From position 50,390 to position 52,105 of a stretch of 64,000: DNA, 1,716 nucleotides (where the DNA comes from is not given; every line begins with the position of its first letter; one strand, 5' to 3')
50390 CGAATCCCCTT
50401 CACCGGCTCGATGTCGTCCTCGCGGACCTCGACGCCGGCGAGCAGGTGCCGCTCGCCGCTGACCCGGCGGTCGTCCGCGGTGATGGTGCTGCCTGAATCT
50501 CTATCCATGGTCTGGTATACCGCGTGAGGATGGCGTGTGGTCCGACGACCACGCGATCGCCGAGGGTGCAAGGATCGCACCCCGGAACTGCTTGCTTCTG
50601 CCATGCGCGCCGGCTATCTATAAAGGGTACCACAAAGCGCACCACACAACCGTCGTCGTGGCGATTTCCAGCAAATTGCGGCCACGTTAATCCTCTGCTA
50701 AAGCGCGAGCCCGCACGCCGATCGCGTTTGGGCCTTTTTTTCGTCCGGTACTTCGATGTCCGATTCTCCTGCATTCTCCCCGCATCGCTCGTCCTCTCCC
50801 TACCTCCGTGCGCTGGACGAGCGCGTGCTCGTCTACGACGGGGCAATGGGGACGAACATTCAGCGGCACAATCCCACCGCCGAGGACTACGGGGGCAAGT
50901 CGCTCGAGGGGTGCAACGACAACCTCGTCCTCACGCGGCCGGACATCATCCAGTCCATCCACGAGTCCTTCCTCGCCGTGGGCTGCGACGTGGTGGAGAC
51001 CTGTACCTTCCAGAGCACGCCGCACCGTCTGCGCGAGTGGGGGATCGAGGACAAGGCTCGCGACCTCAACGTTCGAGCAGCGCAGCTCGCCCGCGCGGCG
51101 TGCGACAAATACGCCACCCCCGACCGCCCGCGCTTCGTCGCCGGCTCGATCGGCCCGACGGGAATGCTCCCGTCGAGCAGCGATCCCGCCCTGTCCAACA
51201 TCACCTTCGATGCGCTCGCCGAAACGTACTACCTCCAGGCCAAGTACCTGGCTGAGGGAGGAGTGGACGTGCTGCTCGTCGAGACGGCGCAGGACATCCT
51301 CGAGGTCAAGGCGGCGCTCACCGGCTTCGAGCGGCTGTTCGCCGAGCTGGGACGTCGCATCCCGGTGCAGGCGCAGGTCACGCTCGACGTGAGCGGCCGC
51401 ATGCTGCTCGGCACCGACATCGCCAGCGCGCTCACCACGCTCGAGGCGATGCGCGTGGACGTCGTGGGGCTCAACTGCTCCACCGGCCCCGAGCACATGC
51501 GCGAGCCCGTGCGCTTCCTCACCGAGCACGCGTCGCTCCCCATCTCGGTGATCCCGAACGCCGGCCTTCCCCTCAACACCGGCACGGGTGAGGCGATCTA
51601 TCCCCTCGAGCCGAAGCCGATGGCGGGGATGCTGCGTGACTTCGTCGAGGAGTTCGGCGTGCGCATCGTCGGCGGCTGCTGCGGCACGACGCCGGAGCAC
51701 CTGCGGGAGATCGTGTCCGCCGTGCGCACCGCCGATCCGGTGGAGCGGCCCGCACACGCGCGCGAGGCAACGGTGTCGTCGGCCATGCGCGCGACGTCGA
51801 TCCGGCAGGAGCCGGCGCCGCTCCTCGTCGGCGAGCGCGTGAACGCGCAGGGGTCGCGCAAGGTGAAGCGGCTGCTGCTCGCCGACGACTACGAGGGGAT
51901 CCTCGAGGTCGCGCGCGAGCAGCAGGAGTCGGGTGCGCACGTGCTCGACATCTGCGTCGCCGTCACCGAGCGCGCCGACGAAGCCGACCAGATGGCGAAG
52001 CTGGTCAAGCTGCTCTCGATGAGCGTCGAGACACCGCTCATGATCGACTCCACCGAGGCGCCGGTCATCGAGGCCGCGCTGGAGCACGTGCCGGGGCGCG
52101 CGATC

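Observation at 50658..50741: Unclassified conserved leader RNA motif plus terminator in front of metH (copy 1 of 2): candidate novel Met/SAM-family riboswitch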

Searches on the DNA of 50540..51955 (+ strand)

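Call 4: search_rna_families(source=window, start=50540, end=50800, threshold=evalue, max_evalue=10, show_alignments=5)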
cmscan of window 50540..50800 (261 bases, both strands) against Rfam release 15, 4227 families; matches with E-value up to 10: 1.
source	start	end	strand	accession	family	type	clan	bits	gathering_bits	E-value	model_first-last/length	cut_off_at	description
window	50648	50720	+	RF00521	SAM_alpha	Cis-reg; riboswitch;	-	23.3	36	0.0022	1-79/79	no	Alpha-proteobacteria SAM riboswitch aptamer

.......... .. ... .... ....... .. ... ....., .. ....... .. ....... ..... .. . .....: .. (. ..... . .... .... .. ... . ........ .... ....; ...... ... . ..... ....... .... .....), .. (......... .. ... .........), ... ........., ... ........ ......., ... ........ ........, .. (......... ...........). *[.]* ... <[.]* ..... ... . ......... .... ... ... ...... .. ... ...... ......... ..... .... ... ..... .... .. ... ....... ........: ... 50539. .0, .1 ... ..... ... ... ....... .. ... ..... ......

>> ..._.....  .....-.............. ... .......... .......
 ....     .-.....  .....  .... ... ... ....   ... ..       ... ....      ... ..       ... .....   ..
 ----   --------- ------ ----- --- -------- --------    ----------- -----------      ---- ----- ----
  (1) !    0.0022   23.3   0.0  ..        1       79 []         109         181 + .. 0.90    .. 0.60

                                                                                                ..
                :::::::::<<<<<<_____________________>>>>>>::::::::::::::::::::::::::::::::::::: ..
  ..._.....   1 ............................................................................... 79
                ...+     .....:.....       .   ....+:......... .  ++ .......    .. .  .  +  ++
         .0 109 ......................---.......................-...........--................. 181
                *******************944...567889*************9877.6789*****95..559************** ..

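Call 14: search_rna_families(sources=[L001, L005, L007, L008, L009, L011, L013, L016, L019, L031, L035, L040, L056, L064, L071, L073], threshold=evalue, max_evalue=1, show_alignments=2)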
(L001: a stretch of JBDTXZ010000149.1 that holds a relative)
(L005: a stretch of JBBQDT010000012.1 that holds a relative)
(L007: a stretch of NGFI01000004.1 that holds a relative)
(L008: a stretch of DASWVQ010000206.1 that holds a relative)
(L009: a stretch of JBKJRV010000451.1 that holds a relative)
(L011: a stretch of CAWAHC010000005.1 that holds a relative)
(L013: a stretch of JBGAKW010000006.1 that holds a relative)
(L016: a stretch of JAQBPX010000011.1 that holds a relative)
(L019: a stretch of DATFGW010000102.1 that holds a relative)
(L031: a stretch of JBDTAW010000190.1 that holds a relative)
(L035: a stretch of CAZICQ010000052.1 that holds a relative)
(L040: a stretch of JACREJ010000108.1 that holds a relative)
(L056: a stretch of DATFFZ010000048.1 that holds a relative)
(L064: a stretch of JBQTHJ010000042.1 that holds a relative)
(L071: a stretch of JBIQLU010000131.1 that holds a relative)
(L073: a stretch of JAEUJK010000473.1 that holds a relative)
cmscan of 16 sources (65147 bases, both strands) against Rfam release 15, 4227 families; matches with E-value up to 1: 22.
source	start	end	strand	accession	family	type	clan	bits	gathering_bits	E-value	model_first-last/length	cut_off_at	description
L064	30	165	-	RF04198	MIR8670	Gene; miRNA;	-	52.7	150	2.3e-07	1-142/142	no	MIR8670 microRNA precursor family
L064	55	159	-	RF04116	MIR9672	Gene; miRNA;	-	50.4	74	7.1e-07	1-120/120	no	MIR9672 microRNA precursor family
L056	1409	1484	+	RF00521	SAM_alpha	Cis-reg; riboswitch;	-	45.9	36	3.8e-07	1-79/79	no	Alpha-proteobacteria SAM riboswitch aptamer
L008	1384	1458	+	RF00521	SAM_alpha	Cis-reg; riboswitch;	-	44.9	36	7.5e-07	1-79/79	no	Alpha-proteobacteria SAM riboswitch aptamer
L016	1385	1460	+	RF00521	SAM_alpha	Cis-reg; riboswitch;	-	43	36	2.5e-06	1-79/79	no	Alpha-proteobacteria SAM riboswitch aptamer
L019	1390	1465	+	RF00521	SAM_alpha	Cis-reg; riboswitch;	-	42.9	36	2.6e-06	1-79/79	no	Alpha-proteobacteria SAM riboswitch aptamer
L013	1384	1459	+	RF00521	SAM_alpha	Cis-reg; riboswitch;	-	41.9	36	4.7e-06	1-79/79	no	Alpha-proteobacteria SAM riboswitch aptamer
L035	1406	1481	+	RF00521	SAM_alpha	Cis-reg; riboswitch;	-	41.7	36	5.4e-06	1-79/79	no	Alpha-proteobacteria SAM riboswitch aptamer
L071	1370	1444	+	RF00521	SAM_alpha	Cis-reg; riboswitch;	-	41.6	36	5.9e-06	1-79/79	no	Alpha-proteobacteria SAM riboswitch aptamer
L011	1398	1471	+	RF00521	SAM_alpha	Cis-reg; riboswitch;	-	40.1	36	1.5e-05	1-79/79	no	Alpha-proteobacteria SAM riboswitch aptamer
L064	225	299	+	RF00521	SAM_alpha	Cis-reg; riboswitch;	-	39.9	36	1.7e-05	1-79/79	no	Alpha-proteobacteria SAM riboswitch aptamer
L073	1365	1439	+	RF00521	SAM_alpha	Cis-reg; riboswitch;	-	39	36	2.9e-05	1-79/79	no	Alpha-proteobacteria SAM riboswitch aptamer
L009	1376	1450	+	RF00521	SAM_alpha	Cis-reg; riboswitch;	-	34.7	36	0.00044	1-79/79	no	Alpha-proteobacteria SAM riboswitch aptamer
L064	57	148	-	RF03703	mir-3622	Gene; miRNA;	-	34.1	78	0.022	1-84/84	no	mir-3622 microRNA precursor family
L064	52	135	+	RF03703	mir-3622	Gene; miRNA;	-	33.6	78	0.031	1-84/84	no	mir-3622 microRNA precursor family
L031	1399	1458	+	RF01726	SAM-II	Cis-reg; riboswitch;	-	30.9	44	0.072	1-60/60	no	SAM-II riboswitch aptamer (SAM-II long loop)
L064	1264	1352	+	RF03678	mir-3956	Gene; miRNA;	-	30.6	100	0.15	1-98/98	no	mir-3956 microRNA precursor family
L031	1395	1469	+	RF00521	SAM_alpha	Cis-reg; riboswitch;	-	29.7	36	0.0096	1-79/79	no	Alpha-proteobacteria SAM riboswitch aptamer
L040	1375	1448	+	RF00521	SAM_alpha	Cis-reg; riboswitch;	-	26.8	36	0.059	1-79/79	no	Alpha-proteobacteria SAM riboswitch aptamer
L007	1388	1460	+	RF00521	SAM_alpha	Cis-reg; riboswitch;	-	26.5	36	0.073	1-79/79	no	Alpha-proteobacteria SAM riboswitch aptamer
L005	1394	1466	+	RF00521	SAM_alpha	Cis-reg; riboswitch;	-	22.8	36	0.74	1-79/79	no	Alpha-proteobacteria SAM riboswitch aptamer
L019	1035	1204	+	RF01857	Archaea_SRP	Gene;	CL00003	22.7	96.5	0.35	1-317/317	no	Archaeal signal recognition particle RNA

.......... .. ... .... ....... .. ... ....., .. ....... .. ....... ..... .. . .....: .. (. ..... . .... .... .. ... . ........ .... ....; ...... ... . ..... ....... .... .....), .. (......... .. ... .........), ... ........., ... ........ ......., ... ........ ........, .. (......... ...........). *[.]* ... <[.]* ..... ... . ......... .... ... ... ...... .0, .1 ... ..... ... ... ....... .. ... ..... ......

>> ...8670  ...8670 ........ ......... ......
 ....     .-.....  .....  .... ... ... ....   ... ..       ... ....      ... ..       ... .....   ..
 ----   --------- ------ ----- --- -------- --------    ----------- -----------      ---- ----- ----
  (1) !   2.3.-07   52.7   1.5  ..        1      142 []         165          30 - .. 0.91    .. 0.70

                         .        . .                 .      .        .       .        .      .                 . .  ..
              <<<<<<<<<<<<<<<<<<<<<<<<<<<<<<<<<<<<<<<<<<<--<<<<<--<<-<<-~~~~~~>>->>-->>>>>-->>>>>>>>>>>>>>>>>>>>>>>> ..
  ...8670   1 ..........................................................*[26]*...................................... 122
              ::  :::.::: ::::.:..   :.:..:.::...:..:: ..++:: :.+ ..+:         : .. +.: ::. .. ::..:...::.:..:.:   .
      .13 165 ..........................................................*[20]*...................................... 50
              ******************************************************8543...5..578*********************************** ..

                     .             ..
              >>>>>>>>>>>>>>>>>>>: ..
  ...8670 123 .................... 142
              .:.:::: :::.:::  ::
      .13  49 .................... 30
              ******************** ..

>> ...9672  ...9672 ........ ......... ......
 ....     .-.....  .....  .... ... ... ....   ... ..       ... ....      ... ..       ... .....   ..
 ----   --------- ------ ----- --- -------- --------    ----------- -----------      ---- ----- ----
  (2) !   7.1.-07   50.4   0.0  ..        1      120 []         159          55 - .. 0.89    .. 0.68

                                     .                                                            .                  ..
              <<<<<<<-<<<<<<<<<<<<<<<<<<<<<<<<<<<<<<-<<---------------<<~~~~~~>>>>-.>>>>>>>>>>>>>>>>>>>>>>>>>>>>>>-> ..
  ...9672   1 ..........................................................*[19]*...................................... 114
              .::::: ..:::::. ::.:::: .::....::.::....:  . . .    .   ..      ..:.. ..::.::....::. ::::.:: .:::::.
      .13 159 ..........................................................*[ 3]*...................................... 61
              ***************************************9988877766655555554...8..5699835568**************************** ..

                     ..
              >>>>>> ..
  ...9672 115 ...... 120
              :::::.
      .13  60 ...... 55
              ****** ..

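Call 40: build_rna_model(alignment_id=A1, structure=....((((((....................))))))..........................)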
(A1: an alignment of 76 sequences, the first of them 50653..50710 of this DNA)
Model R1 built from alignment A1 (76 sequences, 62 columns); structure: as given.
model positions 59; base pairs 6; branch points 0; effective number of sequences 3.45; information 0.945 bits per position. Calibrated on 0.2 Mb of random sequence (short: E-values are rough).
structure used (alignment columns):
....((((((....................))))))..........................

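Call 41: search_with_rna_model(model_id=R1, source=window, filters=off, max_evalue=10, show_alignments=2)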
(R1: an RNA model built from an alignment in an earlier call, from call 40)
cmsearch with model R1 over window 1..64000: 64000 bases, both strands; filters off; matches with E-value up to 10: 13.
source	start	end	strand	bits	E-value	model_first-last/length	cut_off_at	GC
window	50653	50710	+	72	1.4e-18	1-59/59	no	0.55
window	56663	56720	+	47.7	1.1e-11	1-59/59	no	0.57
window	11973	12011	-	12.8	0.079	1-59/59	no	0.69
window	63129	63189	+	12.2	0.11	1-59/59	no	0.7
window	47585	47632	-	10.1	0.47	1-59/59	no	0.73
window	1928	1943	-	9.9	0.53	5-34/59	no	0.69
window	32749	32790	-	7.6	2.3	1-59/59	no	0.62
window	1924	1960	+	7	3.3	1-59/59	no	0.7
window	12876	12916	-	7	3.3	1-59/59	no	0.68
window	58654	58673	+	6.3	5.3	5-35/59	no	0.8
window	58709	58779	+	6.1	6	1-59/59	no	0.76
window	6643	6679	+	5.6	8.5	1-59/59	no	0.76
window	20425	20452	+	5.4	9.9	1-59/59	no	0.54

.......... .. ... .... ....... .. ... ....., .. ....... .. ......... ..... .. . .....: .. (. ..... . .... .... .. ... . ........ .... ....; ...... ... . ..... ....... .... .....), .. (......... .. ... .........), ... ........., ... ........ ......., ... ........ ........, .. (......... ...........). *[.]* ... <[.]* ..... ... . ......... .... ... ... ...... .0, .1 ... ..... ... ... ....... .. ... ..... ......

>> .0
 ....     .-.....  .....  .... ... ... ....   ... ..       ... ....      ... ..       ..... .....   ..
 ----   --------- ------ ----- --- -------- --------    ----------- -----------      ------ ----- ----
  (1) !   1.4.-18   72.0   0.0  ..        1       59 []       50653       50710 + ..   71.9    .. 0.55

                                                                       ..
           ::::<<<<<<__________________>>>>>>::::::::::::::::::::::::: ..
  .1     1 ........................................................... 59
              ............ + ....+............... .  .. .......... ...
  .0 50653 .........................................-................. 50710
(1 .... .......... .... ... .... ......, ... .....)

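Call 58: search_rna_families(sources=[L002, L003, L004, L006, L010, L012, L014, L015, L017, L018, L020, L021, L022, L023, L024, L025, L026, L027, L028, L029], threshold=gathering)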
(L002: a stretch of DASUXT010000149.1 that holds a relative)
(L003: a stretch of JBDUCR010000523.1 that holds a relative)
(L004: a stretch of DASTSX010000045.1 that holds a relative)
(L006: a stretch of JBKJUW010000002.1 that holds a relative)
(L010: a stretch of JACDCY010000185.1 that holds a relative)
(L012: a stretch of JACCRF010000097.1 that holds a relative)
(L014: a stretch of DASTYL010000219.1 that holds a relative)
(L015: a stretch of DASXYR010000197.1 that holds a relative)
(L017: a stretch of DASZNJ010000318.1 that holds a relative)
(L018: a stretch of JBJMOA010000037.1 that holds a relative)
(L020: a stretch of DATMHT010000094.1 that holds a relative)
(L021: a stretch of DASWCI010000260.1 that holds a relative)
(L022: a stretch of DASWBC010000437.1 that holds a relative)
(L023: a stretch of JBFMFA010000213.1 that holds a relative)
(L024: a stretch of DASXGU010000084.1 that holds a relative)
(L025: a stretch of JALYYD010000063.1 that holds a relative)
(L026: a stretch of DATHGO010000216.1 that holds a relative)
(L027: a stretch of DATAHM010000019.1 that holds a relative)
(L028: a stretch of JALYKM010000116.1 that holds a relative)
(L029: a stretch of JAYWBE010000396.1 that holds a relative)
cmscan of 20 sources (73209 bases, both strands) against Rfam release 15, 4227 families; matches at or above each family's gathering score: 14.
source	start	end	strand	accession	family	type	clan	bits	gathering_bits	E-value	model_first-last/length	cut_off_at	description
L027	1279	1354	+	RF00521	SAM_alpha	Cis-reg; riboswitch;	-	48.5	36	8.4e-08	1-79/79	no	Alpha-proteobacteria SAM riboswitch aptamer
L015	1320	1395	+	RF00521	SAM_alpha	Cis-reg; riboswitch;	-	47.6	36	1.5e-07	1-79/79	no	Alpha-proteobacteria SAM riboswitch aptamer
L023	202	280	+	RF00521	SAM_alpha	Cis-reg; riboswitch;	-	46.6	36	2.8e-07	1-79/79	no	Alpha-proteobacteria SAM riboswitch aptamer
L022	1321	1396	+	RF00521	SAM_alpha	Cis-reg; riboswitch;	-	45.8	36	4.6e-07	1-79/79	no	Alpha-proteobacteria SAM riboswitch aptamer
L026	954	1029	+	RF00521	SAM_alpha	Cis-reg; riboswitch;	-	45.8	36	4.7e-07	1-79/79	no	Alpha-proteobacteria SAM riboswitch aptamer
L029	1313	1388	+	RF00521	SAM_alpha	Cis-reg; riboswitch;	-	45.8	36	4.7e-07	1-79/79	no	Alpha-proteobacteria SAM riboswitch aptamer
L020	1358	1432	+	RF00521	SAM_alpha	Cis-reg; riboswitch;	-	45.5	36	5.6e-07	1-79/79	no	Alpha-proteobacteria SAM riboswitch aptamer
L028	1222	1297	+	RF00521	SAM_alpha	Cis-reg; riboswitch;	-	44.9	36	8e-07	1-79/79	no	Alpha-proteobacteria SAM riboswitch aptamer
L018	1341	1416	+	RF00521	SAM_alpha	Cis-reg; riboswitch;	-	42.8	36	3.1e-06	1-79/79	no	Alpha-proteobacteria SAM riboswitch aptamer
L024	1389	1464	+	RF00521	SAM_alpha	Cis-reg; riboswitch;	-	42.5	36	3.7e-06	1-79/79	no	Alpha-proteobacteria SAM riboswitch aptamer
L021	1376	1451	+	RF00521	SAM_alpha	Cis-reg; riboswitch;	-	41.9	36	5.4e-06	1-79/79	no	Alpha-proteobacteria SAM riboswitch aptamer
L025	1354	1427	+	RF00521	SAM_alpha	Cis-reg; riboswitch;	-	40.8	36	1e-05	1-79/79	no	Alpha-proteobacteria SAM riboswitch aptamer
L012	1375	1448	+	RF00521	SAM_alpha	Cis-reg; riboswitch;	-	38.4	36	4.7e-05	1-79/79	no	Alpha-proteobacteria SAM riboswitch aptamer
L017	26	99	+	RF00521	SAM_alpha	Cis-reg; riboswitch;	-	37.7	36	7.5e-05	1-79/79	no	Alpha-proteobacteria SAM riboswitch aptamer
